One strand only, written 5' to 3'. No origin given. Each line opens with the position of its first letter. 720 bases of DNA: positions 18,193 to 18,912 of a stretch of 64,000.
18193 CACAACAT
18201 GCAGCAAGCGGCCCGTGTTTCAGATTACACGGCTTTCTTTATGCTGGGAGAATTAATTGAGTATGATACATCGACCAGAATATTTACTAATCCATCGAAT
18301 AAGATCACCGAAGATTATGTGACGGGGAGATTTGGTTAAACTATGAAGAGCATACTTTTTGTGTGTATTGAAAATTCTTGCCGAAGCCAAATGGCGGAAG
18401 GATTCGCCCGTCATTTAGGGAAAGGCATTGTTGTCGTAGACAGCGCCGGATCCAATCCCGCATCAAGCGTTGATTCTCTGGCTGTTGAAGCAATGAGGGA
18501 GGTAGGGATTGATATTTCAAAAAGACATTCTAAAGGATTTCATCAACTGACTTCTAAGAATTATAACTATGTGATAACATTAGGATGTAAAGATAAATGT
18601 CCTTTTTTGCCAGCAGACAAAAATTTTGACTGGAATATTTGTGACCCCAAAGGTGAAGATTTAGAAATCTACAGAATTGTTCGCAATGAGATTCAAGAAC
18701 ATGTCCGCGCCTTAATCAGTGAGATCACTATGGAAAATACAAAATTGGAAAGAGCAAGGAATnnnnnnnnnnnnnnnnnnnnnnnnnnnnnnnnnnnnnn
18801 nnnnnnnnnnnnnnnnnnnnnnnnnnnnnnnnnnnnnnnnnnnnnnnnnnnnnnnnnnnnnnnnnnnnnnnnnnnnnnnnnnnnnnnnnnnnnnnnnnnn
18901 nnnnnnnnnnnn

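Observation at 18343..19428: ArsC-like (LMW-PTP fold) domain fused to PhoU directly after pstB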

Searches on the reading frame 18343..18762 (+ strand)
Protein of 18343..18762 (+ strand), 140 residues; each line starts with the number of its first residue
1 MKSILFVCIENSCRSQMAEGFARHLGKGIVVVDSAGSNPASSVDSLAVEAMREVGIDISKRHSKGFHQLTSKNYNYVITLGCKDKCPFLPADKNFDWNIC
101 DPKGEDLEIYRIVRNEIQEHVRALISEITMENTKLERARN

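Call 11: search_solved_structures(query=window:18343-18762:+, show_alignments=5, max_evalue=0.001)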
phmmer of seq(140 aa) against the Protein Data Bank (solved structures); distinct sequences matched with E-value up to 0.001: 24.
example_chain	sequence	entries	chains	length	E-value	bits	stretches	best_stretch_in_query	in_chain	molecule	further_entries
2l17_A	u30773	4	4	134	7.2e-26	93.9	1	1-128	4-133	Arsenate reductase | Glutaredoxin arsenate reductase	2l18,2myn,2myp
2l19_A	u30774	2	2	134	1.2e-23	86.7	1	1-128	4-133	Arsenate reductase | Glutaredoxin arsenate reductase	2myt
2myu_A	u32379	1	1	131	3.1e-23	85.3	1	1-128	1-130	Glutaredoxin arsenate reductase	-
3t38_A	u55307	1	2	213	4.7e-21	78.3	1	3-129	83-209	Arsenate Reductase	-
2cd7_A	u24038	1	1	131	2.8e-17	66.1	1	2-119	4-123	PROTEIN ARSC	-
1ljl_A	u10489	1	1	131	3.5e-17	65.8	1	2-119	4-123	arsenate reductase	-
3rh0_A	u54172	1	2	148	2e-16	63.3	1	1-126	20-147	ARSENATE REDUCTASE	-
1lju_A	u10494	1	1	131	6.4e-16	61.7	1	2-119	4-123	arsenate reductase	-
1lk0_A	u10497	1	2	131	7.6e-16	61.4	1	2-119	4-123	arsenate reductase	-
8p5n_A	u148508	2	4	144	3.9e-15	59.1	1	3-125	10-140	Low molecular weight phosphatase family protein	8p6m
1rxe_A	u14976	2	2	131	1.4e-14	57.4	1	2-119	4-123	Arsenate reductase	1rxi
1jf8_A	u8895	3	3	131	1.7e-14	57.1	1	2-119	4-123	arsenate reductase | Protein arsC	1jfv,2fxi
1jl3_A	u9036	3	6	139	2.1e-14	56.8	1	2-103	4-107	ARSENATE REDUCTASE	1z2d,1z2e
1y1l_A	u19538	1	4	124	1.2e-13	54.4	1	4-127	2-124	arsenate reductase (arsC)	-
2ipa_B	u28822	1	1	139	6.9e-12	48.6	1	2-103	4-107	Protein arsC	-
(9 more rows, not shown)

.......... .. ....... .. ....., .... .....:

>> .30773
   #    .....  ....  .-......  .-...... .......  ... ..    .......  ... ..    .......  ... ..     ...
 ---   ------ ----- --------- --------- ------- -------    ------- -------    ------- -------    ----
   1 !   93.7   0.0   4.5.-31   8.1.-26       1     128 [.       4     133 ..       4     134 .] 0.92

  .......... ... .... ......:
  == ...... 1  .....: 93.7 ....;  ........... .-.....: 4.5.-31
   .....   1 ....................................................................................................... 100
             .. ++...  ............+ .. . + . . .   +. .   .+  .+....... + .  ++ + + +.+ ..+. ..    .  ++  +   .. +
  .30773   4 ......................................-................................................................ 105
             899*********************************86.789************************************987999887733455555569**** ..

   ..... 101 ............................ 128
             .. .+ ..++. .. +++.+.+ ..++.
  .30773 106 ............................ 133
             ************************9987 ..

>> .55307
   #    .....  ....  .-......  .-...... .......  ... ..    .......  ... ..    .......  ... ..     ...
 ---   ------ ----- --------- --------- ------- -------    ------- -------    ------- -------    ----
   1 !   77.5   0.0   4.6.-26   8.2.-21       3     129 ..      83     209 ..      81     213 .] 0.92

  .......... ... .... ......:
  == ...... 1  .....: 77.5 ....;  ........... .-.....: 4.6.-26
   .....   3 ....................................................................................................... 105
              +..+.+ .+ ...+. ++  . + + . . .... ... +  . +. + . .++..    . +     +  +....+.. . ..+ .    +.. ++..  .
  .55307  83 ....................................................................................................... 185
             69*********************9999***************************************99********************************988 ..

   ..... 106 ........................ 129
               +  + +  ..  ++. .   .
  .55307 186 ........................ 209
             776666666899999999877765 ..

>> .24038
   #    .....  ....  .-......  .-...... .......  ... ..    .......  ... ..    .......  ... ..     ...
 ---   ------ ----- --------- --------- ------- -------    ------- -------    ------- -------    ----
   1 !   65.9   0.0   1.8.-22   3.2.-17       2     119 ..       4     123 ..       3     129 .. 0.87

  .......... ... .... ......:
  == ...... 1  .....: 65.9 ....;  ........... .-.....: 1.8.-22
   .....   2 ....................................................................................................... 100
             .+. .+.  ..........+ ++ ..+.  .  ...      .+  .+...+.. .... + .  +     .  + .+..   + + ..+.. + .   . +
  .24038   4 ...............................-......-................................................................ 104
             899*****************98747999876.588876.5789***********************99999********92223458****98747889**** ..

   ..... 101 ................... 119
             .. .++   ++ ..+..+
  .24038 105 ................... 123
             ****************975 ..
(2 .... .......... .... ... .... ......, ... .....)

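Call 16: find_homologous_proteins(query=window:18343-18735:+, max_evalue=0.00001)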
Query seq(131 aa) (131 aa): 7362 proteins with E <= 0.00001 among 7381 candidates; the best 120 are listed.
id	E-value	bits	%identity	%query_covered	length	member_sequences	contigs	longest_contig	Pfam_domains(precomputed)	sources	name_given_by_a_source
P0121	6.0e-46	173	60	100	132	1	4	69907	PF01451.28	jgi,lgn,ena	-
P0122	4.1e-45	171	60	95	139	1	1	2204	PF01451.28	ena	-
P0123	7.7e-45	170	58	100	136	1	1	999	PF01451.28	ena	-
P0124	8.0e-45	170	59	98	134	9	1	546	PF01451.28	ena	-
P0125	9.0e-45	170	59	100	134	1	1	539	PF01451.28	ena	-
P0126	1.7e-44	169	57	100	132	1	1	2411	PF01451.28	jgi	jgi:arsenate reductase (thioredoxin)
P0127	2.2e-44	168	58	98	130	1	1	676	PF01451.28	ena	-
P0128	4.3e-44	167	57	100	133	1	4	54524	PF01451.28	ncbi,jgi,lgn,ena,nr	ncbi:MAG: arsenate reductase ArsC [Candidatus Omnitrophica bacterium]|jgi:arsenate reductase|nr:arse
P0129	5.8e-44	167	58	95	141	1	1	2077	PF01451.28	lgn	-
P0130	5.8e-44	167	58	95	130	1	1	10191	PF01451.28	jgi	jgi:arsenate reductase (thioredoxin)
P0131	7.0e-44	167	57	100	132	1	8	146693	PF01451.28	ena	-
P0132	8.6e-44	166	60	100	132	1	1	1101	PF01451.28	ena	-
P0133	9.0e-44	166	59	98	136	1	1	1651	PF01451.28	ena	-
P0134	1.5e-43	166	59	98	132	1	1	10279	PF01451.28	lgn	-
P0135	1.5e-43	166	58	100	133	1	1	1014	PF01451.28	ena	-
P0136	1.9e-43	165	60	98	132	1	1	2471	PF01451.28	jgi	jgi:glutathione/glutaredoxin type arsenate reductase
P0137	2.0e-43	165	60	96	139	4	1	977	PF01451.28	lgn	-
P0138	2.0e-43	165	58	100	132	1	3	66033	PF01451.28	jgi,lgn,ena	-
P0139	2.1e-43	165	59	98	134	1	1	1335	PF01451.28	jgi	-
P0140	2.4e-43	165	58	95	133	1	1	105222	PF01451.28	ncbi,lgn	ncbi:MAG: arsenate reductase ArsC [Candidatus Omnitrophota bacterium]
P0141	2.9e-43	165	58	98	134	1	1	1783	PF01451.28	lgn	-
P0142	3.9e-43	164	59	95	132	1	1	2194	PF01451.28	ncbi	-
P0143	4.1e-43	164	61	94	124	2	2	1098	PF01451.28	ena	-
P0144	4.7e-43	164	59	98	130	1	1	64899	PF01451.28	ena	-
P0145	4.7e-43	164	56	98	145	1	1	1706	PF01451.28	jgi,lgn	jgi:protein-tyrosine-phosphatase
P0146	4.9e-43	164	56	98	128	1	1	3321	PF01451.28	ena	-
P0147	5.2e-43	164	59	98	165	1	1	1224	PF01451.28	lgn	-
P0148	5.7e-43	164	58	98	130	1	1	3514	PF01451.28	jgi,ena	-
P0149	5.7e-43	164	59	98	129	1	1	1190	PF01451.28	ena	-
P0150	6.9e-43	163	58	96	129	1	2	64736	PF01451.28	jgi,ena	-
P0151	8.6e-43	163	58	98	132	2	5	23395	PF01451.28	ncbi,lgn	-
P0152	9.2e-43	163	57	98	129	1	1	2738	PF01451.28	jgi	jgi:glutathione/glutaredoxin type arsenate reductase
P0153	1.0e-42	163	57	96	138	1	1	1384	PF01451.28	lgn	-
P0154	1.1e-42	163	60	98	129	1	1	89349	PF01451.28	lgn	-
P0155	1.1e-42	163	57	95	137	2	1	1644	PF01451.28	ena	-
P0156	1.4e-42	162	55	99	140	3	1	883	PF01451.28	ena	-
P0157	1.5e-42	162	59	97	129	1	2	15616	PF01451.28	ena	-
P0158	1.5e-42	162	57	98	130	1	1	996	PF01451.28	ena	-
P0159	1.5e-42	162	56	98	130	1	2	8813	PF01451.28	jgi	-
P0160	1.6e-42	162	60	98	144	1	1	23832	PF01451.28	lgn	-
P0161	1.6e-42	162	55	98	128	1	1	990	PF01451.28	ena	-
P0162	1.7e-42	162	59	98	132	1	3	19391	PF01451.28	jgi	jgi:arsenate reductase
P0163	1.8e-42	162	59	98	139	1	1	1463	PF01451.28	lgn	-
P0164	1.8e-42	162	54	100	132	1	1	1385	PF01451.28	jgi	-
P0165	1.9e-42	162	56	100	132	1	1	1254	PF01451.28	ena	-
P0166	2.1e-42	162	57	98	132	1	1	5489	PF01451.28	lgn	-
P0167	2.7e-42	162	56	100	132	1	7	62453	PF01451.28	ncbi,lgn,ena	-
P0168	2.9e-42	161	58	95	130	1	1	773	PF01451.28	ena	-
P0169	2.9e-42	161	56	95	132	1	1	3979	PF01451.28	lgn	-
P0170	3.3e-42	161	58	98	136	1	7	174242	PF01451.28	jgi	jgi:arsenate reductase (thioredoxin)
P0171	3.5e-42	161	60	96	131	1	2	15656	PF01451.28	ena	-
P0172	3.8e-42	161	55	98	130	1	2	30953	PF01451.28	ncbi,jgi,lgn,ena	ncbi:MAG: arsenate reductase ArsC [Candidatus Ratteibacteria bacterium]|jgi:arsenate reductase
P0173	4.7e-42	161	57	98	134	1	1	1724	PF01451.28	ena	-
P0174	5.5e-42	161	59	96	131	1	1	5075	PF01451.28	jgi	jgi:arsenate reductase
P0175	5.6e-42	161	57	95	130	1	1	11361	PF01451.28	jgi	jgi:arsenate reductase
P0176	5.8e-42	160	54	99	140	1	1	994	PF01451.28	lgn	-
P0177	6.2e-42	160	64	83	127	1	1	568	PF01451.28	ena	-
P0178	8.2e-42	160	57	97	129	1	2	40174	PF01451.28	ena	-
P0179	8.6e-42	160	56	97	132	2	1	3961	PF01451.28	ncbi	-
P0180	8.8e-42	160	55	99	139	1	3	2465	PF01451.28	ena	-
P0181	1.1e-41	160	60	84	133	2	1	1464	PF01451.28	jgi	-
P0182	1.1e-41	160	53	100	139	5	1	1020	PF01451.28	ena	-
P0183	1.1e-41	160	57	99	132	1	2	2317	PF01451.28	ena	-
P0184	1.2e-41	159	56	100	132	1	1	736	PF01451.28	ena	-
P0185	1.3e-41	159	54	100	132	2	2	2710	PF01451.28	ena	-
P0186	1.4e-41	159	56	95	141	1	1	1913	PF01451.28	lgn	-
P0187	1.6e-41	159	55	98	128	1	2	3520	PF01451.28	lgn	-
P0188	1.7e-41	159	56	98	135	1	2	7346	PF01451.28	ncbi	-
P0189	1.8e-41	159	56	98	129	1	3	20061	PF01451.28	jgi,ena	-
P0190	1.8e-41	159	53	100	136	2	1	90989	PF01451.28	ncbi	ncbi:MAG: arsenate reductase ArsC [Candidatus Omnitrophota bacterium]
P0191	2.1e-41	159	56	98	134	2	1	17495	PF01451.28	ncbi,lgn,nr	ncbi:MAG: arsenate reductase ArsC [Candidatus Omnitrophica bacterium]|nr:arsenate reductase ArsC [Ca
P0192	2.2e-41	159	58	98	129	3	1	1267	PF01451.28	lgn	-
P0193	2.3e-41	159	56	95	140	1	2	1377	PF01451.28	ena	-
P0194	2.3e-41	159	55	98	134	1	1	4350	PF01451.28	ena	-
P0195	2.4e-41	158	53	99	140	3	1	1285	PF01451.28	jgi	jgi:arsenate reductase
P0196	2.4e-41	158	57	97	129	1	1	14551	PF01451.28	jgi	jgi:glutathione/glutaredoxin type arsenate reductase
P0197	2.5e-41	158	53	98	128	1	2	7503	PF01451.28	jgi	jgi:arsenate reductase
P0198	2.5e-41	158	57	98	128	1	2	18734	PF01451.28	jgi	jgi:arsenate reductase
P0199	3.0e-41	158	57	98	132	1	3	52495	PF01451.28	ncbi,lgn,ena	-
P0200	3.2e-41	158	56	100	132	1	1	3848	PF01451.28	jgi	jgi:arsenate reductase (thioredoxin)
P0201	3.3e-41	158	56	98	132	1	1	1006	PF01451.28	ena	-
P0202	3.4e-41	158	54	98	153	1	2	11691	PF01451.28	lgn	-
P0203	3.6e-41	158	60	98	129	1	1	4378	PF01451.28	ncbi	-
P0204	3.6e-41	158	57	96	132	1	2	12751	PF01451.28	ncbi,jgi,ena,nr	ncbi:MAG: arsenate reductase ArsC [Candidatus Omnitrophota bacterium]|jgi:glutathione/glutaredoxin t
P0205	3.6e-41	158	58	98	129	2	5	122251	PF01451.28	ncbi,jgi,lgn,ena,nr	ncbi:MAG TPA: arsenate reductase ArsC [Candidatus Omnitrophota bacterium]|nr:arsenate reductase ArsC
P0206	3.9e-41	158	56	96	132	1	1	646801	PF01451.28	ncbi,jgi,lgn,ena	ncbi:MAG: arsenate reductase ArsC [Candidatus Omnitrophota bacterium]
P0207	4.6e-41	158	57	95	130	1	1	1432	PF01451.28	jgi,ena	-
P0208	4.8e-41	158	53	100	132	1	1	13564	PF01451.28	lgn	-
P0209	4.9e-41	157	55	98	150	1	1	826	PF01451.28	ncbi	-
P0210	5.5e-41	157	53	100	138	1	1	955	PF01451.28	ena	-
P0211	6.0e-41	157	59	98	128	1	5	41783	PF01451.28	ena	-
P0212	6.0e-41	157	53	98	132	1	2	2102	PF01451.28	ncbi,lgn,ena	-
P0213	6.1e-41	157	57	96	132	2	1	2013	PF01451.28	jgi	jgi:arsenate reductase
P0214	6.2e-41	157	56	98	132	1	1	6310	PF01451.28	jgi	jgi:protein-tyrosine-phosphatase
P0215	6.2e-41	157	55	98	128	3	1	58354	PF01451.28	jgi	jgi:arsenate reductase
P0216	6.3e-41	157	58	96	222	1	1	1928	PF01451.28,PF06803.18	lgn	-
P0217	6.7e-41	157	54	98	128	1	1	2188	PF01451.28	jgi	jgi:arsenate reductase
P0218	7.0e-41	157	57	96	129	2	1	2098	PF01451.28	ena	-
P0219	7.4e-41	157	56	98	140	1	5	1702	PF01451.28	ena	-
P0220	8.0e-41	157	57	96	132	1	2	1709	PF01451.28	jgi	jgi:arsenate reductase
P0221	8.9e-41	157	55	100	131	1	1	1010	PF01451.28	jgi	jgi:arsenate reductase (thioredoxin)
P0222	9.2e-41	157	55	98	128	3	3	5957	PF01451.28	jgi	jgi:arsenate reductase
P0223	9.4e-41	157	52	98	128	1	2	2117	PF01451.28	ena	-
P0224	9.5e-41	157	57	96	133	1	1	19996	PF01451.28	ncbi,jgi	jgi:arsenate reductase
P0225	1.0e-40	156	53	98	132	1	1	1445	PF01451.28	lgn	-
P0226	1.1e-40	156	57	98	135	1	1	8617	PF01451.28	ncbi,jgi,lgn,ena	-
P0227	1.2e-40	156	56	96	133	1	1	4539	PF01451.28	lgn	-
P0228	1.4e-40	156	54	98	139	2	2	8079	PF01451.28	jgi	jgi:protein-tyrosine-phosphatase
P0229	1.4e-40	156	55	98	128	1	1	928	PF01451.28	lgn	-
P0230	1.6e-40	156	56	96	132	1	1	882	PF01451.28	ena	-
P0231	1.6e-40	156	54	98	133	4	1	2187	PF01451.28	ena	-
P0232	1.9e-40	156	55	98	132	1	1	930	PF01451.28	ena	-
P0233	2.2e-40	155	57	97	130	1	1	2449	PF01451.28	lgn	-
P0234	2.4e-40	155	59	95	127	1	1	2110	PF01451.28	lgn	-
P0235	2.6e-40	155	52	98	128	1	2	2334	PF01451.28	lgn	-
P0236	3.6e-40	155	55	98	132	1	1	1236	PF01451.28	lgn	-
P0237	3.9e-40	155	57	96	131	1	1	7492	PF01451.28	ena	-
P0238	4.2e-40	154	56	99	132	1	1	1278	PF01451.28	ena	-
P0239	4.4e-40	154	53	98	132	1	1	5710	PF01451.28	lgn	-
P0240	4.4e-40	154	53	98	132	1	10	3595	PF01451.28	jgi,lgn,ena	-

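Call 17: find_encoding_contigs(protein=P0206, flank=6000, max_places=1)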
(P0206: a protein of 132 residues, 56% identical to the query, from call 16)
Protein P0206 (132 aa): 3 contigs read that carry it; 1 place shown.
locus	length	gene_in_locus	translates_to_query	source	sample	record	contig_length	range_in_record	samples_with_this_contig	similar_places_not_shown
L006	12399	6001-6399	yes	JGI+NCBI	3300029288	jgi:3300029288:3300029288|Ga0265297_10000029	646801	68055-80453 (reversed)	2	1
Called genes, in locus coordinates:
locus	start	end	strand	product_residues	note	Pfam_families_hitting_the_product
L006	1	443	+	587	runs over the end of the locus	PF00672:HAMP, PF08448:PAS_4, PF12860:PAS_7 (faint), PF00512:HisKA, PF02518:HATPase_c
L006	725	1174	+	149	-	PF00072:Response_reg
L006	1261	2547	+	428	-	PF16930:Porin_5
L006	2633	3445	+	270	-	PF12849:PBP_like_2, PF13531:SBP_bac_11 (weak), PF12727:PBP_like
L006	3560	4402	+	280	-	PF00528:BPD_transp_1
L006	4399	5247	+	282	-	PF00528:BPD_transp_1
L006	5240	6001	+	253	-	PF20703:nSTAND1 (faint), PF00005:ABC_tran, PF02463:SMC_N (weak), PF13304:AAA_21 (faint)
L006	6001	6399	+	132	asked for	PF01451:LMWPc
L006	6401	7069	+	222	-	PF01895:PhoU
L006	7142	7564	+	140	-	PF01475:FUR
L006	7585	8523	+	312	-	PF01297:ZnuA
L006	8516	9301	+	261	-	PF00005:ABC_tran, PF02463:SMC_N (faint), PF13304:AAA_21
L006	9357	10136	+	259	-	PF00950:ABC-3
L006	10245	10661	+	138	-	PF01402:RHH_1, PF08753:NikR_C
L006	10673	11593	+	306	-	PF13557:Phenol_MetA_deg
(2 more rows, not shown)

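Call 18: find_encoding_contigs(protein=P0121, flank=6000, max_places=1)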
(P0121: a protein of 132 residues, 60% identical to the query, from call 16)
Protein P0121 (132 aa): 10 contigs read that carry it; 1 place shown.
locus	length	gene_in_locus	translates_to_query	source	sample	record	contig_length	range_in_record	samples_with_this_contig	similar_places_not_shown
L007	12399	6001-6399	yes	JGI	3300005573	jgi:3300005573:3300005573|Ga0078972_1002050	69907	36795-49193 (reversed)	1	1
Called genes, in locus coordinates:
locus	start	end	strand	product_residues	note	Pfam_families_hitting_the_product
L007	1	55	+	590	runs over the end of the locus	PF00672:HAMP, PF08448:PAS_4 (weak), PF00512:HisKA, PF02518:HATPase_c, PF14501:HATPase_c_5 (faint)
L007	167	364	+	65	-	-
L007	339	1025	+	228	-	PF00072:Response_reg, PF00486:Trans_reg_C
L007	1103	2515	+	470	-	PF16930:Porin_5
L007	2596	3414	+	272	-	PF12849:PBP_like_2, PF01547:SBP_bac_1 (faint), PF13531:SBP_bac_11, PF12727:PBP_like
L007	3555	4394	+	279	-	PF00528:BPD_transp_1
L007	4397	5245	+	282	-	PF00528:BPD_transp_1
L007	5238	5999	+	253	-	PF00005:ABC_tran, PF02463:SMC_N (faint), PF13304:AAA_21 (faint)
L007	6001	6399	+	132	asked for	PF01451:LMWPc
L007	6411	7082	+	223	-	PF01895:PhoU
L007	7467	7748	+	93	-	PF12092:DUF3568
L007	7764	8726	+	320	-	PF05359:DUF748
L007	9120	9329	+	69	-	PF12728:HTH_17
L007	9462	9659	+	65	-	-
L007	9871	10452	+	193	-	PF09382:RQC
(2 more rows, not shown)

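Call 19: find_encoding_contigs(protein=P0140, flank=6000, max_places=1)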
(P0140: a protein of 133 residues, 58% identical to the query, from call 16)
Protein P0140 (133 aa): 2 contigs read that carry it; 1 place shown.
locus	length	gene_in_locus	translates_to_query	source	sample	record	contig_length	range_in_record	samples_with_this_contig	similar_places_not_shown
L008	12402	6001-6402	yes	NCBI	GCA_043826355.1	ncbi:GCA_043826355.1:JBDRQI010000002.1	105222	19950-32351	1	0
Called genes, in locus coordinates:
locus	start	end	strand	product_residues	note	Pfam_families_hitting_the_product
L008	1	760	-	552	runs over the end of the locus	PF02446:Glyco_hydro_77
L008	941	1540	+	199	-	PF02660:G3P_acyltransf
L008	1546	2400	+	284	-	PF02129:Peptidase_S15, PF00561:Abhydrolase_1, PF12146:Hydrolase_4, PF12697:Abhydrolase_6, PF20434:BD-FAE (faint), PF00326:Peptidase_S9, PF01738:DLH, PF08840:BAAT_C (weak), +1 more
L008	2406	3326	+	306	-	-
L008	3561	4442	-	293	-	PF04909:Amidohydro_2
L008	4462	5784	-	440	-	PF01041:DegT_DnrJ_EryC1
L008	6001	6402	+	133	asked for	PF01451:LMWPc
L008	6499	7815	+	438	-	PF13522:GATase_6, PF13537:GATase_7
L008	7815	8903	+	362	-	PF00988:CPSase_sm_chain, PF00117:GATase, PF07722:Peptidase_C26 (faint)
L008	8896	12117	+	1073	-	PF25596:CPSase_L_D1, PF02786:CPSase_L_D2, PF07478:Dala_Dala_lig_C, PF02787:CPSase_L_D3, PF25596:CPSase_L_D1, PF02786:CPSase_L_D2, PF15632:ATPgrasp_Ter, PF02142:MGS, +4 more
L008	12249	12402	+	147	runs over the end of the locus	PF01741:MscL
